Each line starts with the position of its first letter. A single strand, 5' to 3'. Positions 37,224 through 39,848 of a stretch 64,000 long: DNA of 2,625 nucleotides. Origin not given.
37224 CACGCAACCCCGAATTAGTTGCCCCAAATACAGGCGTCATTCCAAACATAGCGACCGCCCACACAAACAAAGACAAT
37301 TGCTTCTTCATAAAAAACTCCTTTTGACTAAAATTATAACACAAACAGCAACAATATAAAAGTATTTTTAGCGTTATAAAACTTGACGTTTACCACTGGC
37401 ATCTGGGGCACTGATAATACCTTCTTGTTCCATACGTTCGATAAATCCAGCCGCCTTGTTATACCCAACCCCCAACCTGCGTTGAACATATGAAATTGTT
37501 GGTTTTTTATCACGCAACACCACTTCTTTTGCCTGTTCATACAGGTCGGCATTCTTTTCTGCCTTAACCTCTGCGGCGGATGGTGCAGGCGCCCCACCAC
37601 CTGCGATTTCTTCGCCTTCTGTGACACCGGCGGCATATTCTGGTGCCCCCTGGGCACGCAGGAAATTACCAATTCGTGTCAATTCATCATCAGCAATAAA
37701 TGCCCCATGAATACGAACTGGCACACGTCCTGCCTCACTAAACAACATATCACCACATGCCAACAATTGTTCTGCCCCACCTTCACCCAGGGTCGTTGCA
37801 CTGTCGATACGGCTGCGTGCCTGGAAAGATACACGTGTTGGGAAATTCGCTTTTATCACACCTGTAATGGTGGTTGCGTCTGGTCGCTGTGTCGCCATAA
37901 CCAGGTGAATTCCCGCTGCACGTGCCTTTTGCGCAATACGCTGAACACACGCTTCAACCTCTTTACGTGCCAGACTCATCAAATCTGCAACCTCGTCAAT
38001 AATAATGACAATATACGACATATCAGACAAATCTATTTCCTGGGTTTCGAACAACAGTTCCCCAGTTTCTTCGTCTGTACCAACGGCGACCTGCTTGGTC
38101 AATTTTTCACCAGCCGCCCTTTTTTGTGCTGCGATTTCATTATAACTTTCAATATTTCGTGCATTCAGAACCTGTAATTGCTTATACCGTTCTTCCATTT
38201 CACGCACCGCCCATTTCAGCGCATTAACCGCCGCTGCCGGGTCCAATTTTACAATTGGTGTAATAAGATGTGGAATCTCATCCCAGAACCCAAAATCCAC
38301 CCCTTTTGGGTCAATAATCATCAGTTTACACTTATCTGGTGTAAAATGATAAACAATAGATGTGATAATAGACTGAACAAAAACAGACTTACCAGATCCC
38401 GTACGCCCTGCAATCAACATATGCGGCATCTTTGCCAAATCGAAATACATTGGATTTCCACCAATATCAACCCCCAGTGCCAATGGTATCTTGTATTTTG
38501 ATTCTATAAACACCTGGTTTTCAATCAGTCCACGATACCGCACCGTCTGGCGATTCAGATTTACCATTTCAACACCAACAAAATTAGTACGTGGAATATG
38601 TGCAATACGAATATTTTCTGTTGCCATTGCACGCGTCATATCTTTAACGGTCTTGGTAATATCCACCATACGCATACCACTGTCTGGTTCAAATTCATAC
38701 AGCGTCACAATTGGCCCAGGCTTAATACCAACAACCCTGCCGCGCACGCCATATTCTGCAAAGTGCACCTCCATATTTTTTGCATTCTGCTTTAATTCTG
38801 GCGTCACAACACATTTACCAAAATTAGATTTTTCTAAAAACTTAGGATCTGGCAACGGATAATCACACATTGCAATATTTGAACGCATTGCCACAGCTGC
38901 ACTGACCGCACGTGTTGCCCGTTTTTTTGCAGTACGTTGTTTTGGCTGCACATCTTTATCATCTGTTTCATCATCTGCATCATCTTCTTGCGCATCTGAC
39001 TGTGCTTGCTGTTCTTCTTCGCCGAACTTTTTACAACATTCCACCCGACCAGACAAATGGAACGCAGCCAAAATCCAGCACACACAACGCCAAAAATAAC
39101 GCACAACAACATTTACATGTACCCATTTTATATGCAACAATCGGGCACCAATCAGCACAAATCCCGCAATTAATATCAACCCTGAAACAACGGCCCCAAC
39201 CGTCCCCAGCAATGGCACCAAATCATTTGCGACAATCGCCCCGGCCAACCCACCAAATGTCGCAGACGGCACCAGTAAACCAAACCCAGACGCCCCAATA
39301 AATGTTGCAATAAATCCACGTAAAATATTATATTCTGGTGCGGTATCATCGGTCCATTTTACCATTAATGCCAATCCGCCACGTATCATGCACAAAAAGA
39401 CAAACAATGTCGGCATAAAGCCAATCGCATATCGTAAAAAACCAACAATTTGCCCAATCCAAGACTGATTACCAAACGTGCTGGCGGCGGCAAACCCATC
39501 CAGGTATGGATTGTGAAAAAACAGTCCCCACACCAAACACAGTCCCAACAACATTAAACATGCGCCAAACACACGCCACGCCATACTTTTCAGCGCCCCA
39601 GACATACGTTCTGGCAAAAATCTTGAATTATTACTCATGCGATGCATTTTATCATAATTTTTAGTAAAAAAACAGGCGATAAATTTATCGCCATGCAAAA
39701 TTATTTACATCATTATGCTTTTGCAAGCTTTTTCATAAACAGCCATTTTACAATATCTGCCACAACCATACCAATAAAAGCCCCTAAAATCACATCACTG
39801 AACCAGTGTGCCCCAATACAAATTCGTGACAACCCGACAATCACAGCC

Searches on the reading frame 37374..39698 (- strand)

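Call 67: search_protein_families(library=pfam, proteins=[window:37374-39698:-], max_evalue=0.00001)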
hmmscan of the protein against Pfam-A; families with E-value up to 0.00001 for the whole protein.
window:37374-39698:- (774 aa): 4 families
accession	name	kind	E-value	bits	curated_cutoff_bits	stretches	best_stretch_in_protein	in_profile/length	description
PF01580.24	FtsK_SpoIIIE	-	6.4e-59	199.5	24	1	393-606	7-219/221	FtsK/SpoIIIE family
PF09397.16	FtsK_gamma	-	1.4e-20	73.2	30.6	1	716-774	3-61/63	Ftsk gamma domain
PF17854.6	FtsK_alpha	-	4.6e-20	72.1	22.9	1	282-379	1-100/101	FtsK alpha domain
PF01935.23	DUF87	-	8.5e-08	33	23.2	1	416-473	13-68/220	Helicase HerA, central domain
